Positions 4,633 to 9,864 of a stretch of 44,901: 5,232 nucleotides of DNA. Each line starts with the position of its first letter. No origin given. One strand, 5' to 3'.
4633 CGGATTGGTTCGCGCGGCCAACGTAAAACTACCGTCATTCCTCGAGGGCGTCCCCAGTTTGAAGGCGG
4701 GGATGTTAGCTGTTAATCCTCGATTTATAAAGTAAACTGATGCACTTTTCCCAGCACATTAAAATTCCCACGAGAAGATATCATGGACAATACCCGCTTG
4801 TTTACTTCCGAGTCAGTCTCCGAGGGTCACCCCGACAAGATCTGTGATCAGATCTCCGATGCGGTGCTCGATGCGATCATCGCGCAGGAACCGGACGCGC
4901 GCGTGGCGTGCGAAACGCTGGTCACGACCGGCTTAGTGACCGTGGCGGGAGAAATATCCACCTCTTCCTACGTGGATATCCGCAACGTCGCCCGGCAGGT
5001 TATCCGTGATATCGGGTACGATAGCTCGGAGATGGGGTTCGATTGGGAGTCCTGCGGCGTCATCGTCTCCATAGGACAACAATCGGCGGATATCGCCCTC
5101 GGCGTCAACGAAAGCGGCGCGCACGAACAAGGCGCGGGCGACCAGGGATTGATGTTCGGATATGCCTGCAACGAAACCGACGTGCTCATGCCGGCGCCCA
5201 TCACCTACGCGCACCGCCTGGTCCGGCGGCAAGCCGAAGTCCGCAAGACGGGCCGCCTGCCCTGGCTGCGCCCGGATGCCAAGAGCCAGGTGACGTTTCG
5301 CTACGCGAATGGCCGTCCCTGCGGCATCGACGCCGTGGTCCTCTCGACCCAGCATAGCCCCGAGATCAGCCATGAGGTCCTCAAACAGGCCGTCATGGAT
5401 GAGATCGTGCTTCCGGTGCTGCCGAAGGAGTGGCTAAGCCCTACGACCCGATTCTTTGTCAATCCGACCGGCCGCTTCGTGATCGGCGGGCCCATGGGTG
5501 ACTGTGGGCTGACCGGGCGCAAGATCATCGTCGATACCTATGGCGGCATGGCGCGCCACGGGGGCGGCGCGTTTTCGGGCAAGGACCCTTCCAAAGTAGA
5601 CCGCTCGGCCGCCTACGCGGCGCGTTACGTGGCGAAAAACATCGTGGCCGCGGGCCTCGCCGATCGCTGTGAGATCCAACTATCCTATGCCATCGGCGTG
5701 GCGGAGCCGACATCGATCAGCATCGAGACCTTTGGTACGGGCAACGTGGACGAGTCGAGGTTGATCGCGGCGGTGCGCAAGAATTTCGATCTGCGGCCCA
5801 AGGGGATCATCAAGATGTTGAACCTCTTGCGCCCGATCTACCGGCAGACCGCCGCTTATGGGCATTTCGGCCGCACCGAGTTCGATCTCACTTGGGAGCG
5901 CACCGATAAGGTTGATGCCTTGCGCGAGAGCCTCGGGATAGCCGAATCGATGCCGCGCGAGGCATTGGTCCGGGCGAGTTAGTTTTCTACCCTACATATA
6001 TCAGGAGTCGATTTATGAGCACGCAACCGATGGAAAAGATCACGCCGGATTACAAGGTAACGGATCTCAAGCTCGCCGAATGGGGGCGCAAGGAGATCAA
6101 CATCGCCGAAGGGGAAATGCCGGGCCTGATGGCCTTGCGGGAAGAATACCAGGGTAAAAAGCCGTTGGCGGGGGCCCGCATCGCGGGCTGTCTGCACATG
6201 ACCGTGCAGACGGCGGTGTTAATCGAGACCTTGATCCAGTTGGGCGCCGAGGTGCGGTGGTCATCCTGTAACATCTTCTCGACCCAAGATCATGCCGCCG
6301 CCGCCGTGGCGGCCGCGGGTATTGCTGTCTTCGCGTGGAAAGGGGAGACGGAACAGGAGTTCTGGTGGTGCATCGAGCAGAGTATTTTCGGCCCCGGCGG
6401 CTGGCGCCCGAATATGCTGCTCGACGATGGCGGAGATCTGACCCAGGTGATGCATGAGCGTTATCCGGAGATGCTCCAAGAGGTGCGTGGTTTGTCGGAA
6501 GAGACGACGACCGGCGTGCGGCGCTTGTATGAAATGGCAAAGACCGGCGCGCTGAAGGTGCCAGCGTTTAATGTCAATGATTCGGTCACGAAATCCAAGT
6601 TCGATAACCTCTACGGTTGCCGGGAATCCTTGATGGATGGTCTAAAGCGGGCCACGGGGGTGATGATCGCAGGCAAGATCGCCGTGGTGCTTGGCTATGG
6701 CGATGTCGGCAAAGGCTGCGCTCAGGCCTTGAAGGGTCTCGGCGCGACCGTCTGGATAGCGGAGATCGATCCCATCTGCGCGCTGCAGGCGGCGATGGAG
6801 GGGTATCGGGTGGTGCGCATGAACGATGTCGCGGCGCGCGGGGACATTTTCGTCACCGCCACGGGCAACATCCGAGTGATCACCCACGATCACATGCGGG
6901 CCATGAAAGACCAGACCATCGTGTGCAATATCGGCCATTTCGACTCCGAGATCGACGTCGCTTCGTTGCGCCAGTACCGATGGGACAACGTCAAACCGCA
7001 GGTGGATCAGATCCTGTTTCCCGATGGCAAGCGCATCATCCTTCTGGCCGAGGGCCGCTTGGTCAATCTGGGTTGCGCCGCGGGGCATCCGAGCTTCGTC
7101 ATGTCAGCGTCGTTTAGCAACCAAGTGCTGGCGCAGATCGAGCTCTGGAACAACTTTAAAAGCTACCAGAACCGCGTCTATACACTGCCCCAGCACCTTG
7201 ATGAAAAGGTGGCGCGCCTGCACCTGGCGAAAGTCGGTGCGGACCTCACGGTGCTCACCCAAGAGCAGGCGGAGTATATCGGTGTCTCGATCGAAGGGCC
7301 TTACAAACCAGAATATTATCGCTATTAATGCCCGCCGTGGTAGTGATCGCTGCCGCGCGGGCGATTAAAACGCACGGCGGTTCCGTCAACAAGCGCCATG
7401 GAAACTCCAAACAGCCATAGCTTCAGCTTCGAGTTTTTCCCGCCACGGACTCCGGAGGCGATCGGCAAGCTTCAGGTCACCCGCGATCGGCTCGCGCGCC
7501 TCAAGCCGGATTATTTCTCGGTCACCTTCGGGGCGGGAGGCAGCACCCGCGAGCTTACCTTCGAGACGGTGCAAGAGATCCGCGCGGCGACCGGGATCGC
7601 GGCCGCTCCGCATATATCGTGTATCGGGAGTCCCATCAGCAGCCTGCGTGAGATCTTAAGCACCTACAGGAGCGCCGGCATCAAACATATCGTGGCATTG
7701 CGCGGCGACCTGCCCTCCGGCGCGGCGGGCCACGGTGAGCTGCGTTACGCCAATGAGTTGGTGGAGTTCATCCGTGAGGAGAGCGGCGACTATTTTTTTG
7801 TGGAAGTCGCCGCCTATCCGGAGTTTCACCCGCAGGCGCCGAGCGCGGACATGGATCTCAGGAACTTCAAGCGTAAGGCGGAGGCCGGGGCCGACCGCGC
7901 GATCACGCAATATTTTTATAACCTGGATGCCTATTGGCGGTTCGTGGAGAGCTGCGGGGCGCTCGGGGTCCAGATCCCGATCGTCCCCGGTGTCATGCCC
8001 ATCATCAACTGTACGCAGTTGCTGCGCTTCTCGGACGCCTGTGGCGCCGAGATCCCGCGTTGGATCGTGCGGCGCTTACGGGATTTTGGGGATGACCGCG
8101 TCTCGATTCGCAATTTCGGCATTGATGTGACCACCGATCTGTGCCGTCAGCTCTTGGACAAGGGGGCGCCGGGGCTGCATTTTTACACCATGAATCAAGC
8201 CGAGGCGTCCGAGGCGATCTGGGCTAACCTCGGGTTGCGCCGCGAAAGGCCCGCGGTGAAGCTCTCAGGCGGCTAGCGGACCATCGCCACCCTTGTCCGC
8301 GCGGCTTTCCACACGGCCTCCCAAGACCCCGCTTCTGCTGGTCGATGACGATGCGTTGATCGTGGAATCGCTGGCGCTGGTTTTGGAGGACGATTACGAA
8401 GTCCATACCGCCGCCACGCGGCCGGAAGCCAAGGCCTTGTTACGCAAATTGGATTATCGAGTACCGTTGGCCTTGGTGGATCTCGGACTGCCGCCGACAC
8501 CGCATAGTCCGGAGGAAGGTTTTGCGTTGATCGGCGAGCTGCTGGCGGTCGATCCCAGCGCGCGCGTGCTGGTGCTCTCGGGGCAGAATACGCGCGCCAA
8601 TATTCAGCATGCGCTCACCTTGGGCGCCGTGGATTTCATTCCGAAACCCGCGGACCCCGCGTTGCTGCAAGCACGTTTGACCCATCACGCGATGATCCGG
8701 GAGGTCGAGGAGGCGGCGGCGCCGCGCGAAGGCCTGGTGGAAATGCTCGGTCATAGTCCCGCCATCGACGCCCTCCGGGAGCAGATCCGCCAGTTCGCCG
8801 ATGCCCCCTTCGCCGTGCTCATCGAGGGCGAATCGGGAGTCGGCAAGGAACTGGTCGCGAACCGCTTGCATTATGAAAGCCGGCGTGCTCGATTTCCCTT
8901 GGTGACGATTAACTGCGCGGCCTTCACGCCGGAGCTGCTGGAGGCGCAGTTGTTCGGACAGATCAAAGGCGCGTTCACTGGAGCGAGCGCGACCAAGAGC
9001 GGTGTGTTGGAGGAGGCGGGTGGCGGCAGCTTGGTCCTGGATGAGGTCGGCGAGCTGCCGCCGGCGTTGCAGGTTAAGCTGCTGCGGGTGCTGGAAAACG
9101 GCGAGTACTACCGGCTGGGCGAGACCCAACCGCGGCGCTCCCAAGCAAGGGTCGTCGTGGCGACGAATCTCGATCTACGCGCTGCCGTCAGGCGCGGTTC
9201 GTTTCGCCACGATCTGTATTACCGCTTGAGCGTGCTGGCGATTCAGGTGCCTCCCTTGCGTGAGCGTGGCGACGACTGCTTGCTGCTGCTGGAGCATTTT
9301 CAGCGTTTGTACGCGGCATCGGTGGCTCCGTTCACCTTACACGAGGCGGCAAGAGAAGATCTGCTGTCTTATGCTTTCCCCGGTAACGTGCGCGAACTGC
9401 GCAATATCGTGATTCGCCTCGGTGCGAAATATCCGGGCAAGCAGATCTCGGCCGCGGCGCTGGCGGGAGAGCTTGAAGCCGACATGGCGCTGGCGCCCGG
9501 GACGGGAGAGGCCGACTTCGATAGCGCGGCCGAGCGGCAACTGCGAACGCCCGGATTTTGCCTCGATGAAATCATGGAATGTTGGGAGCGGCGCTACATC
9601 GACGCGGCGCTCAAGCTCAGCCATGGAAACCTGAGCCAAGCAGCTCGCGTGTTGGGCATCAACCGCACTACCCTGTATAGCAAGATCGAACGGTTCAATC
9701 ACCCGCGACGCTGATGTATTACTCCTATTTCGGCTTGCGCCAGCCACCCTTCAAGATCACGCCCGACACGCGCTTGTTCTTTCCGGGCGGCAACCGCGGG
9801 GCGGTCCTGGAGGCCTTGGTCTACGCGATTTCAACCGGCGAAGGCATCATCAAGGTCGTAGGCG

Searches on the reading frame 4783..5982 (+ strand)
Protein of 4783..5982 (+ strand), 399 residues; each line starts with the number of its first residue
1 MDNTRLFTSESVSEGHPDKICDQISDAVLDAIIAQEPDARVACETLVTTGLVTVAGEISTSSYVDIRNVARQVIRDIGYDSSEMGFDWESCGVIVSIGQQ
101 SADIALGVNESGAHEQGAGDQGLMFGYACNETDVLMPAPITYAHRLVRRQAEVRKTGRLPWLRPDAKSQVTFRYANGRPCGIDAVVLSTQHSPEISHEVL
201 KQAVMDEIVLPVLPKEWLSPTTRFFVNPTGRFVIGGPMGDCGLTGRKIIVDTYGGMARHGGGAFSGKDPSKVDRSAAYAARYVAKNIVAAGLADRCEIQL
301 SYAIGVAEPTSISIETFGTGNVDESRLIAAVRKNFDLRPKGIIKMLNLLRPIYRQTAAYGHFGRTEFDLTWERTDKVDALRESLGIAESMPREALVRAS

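Call 12: search_protein_families(library=pfam, proteins=[window:4783-5982:+])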
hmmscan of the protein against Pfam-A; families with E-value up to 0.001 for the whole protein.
window:4783-5982:+ (399 aa): 3 families
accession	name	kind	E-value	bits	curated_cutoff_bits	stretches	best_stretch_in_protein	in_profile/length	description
PF02773.21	S-AdoMet_synt_C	-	5.8e-71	237.3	25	1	234-373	1-138/138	S-adenosylmethionine synthetase, C-terminal domain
PF02772.21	S-AdoMet_synt_M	-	2.7e-47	160.2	29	1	115-232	1-120/120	S-adenosylmethionine synthetase, central domain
PF00438.25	S-AdoMet_synt_N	-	4.4e-45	152.7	33.1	1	5-102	2-99/99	S-adenosylmethionine synthetase, N-terminal domain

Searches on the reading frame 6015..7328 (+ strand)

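Call 12: search_protein_families(library=pfam, proteins=[window:6015-7328:+])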
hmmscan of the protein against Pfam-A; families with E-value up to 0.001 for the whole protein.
window:6015-7328:+ (437 aa): 4 families
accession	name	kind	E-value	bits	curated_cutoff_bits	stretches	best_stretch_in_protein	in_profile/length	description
PF05221.23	AdoHcyase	-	6.8e-138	459.3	25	2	12-148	1-138/299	S-adenosyl-L-homocysteine hydrolase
PF00670.27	AdoHcyase_NAD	-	1.7e-79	266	27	1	198-357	1-162/162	S-adenosyl-L-homocysteine hydrolase, NAD binding domain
PF02826.25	2-Hacid_dh_C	-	1.5e-07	31.5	25.1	1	211-307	27-127/178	D-isomer specific 2-hydroxyacid dehydrogenase, NAD binding domain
PF07991.19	KARI_N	-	0.00051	20.1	20.6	1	218-281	2-66/165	Acetohydroxy acid isomeroreductase, NADPH-binding domain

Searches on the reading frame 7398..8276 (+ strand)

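Call 12: search_protein_families(library=pfam, proteins=[window:7398-8276:+])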
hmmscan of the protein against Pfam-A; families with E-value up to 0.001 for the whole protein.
window:7398-8276:+ (292 aa): 1 family
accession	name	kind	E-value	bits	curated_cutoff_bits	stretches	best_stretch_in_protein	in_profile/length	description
PF02219.23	MTHFR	-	3.7e-91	305.9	24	1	6-279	10-287/287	Methylenetetrahydrofolate reductase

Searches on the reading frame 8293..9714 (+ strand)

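Call 12: search_protein_families(library=pfam, proteins=[window:8293-9714:+])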
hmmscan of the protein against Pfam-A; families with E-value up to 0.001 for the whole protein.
window:8293-9714:+ (473 aa): 8 families
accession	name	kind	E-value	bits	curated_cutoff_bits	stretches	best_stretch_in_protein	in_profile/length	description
PF00158.32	Sigma54_activat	-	2.1e-61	207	20.2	1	152-317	2-167/168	Sigma-54 interaction domain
PF14532.12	Sigma54_activ_2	-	8e-22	78.4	25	1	152-322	1-138/138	Sigma-54 interaction domain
PF00072.30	Response_reg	-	8.4e-15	55.4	30.2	1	15-129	2-110/111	Response regulator receiver domain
PF25601.1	AAA_lid_14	-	1.7e-14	53.8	27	1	323-396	1-76/87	AAA+ ATPase lid domain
PF02954.25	HTH_8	-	6.9e-13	48.5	22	1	432-468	6-42/42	Bacterial regulatory protein, Fis family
PF07728.20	AAA_5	-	2.9e-09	37.5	22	1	175-292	2-121/139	AAA domain (dynein-related subfamily)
PF13191.12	AAA_16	-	7.6e-05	23.7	32.6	1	155-268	6-121/167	AAA ATPase domain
PF13551.12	HTH_29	-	0.00023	21.6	28.1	1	438-470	4-38/64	Winged helix-turn helix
